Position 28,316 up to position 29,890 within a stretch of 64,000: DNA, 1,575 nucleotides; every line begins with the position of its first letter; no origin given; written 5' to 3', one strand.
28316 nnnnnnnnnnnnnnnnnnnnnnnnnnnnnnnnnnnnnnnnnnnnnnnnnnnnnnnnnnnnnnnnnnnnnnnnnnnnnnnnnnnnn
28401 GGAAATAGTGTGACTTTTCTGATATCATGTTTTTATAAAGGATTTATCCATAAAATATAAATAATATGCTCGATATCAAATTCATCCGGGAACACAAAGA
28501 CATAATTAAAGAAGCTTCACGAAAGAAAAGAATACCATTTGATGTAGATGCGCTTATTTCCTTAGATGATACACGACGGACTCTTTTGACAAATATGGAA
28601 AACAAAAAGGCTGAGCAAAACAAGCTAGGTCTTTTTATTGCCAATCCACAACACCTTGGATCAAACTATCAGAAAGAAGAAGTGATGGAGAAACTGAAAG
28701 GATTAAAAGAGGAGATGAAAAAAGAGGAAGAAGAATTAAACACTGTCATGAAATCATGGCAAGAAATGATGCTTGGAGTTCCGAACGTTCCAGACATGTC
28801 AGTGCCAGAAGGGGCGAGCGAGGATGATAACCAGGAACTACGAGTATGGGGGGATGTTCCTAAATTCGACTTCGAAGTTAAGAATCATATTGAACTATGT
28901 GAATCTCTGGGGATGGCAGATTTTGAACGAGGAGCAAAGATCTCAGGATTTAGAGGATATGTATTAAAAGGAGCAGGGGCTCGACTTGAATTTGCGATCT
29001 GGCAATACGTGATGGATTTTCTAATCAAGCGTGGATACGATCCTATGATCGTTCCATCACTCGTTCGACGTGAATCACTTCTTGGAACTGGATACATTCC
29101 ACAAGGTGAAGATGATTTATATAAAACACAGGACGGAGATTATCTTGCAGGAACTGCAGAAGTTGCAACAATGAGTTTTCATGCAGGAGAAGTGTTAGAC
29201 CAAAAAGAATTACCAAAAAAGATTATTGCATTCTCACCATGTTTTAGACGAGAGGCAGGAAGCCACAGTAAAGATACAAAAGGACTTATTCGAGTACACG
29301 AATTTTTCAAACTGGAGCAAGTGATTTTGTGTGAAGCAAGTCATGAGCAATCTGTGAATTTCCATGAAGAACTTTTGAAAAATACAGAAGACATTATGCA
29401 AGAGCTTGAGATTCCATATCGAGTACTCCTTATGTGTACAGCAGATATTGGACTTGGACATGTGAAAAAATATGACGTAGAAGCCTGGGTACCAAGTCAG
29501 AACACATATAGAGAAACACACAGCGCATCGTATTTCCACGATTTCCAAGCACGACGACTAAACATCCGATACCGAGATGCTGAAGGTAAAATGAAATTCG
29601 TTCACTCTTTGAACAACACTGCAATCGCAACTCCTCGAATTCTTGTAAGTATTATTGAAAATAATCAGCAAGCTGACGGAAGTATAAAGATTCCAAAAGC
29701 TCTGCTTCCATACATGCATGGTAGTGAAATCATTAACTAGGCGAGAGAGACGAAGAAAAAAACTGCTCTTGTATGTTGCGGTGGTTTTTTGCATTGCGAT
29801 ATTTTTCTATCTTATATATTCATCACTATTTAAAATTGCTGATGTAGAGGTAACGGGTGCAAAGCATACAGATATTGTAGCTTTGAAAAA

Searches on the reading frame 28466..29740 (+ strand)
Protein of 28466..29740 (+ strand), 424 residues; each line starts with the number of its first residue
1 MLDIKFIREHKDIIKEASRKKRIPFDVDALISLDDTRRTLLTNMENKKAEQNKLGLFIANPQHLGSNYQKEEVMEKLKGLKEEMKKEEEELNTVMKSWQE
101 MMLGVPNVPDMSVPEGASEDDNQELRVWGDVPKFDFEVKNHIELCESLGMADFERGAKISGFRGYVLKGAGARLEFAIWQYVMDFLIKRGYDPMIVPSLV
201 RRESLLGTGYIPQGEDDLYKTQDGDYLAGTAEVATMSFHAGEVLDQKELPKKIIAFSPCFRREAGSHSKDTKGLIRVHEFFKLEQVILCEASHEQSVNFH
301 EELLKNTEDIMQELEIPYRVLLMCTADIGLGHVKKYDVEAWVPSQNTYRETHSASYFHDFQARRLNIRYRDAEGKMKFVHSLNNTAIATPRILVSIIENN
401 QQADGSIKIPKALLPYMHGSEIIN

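Call 89: search_protein_families(library=pfam, proteins=[window:28466-29740:+], max_evalue=0.00001)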
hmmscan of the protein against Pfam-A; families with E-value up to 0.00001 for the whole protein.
window:28466-29740:+ (424 aa): 2 families
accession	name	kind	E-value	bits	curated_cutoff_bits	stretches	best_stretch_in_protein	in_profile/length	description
PF00587.30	tRNA-synt_2b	-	6.5e-35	121.2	29.3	1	226-400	12-179/179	tRNA synthetase class II core domain (G, H, P, S and T)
PF02403.27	Seryl_tRNA_N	-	2.5e-20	73.1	28.2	1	1-109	1-108/108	Seryl-tRNA synthetase N-terminal domain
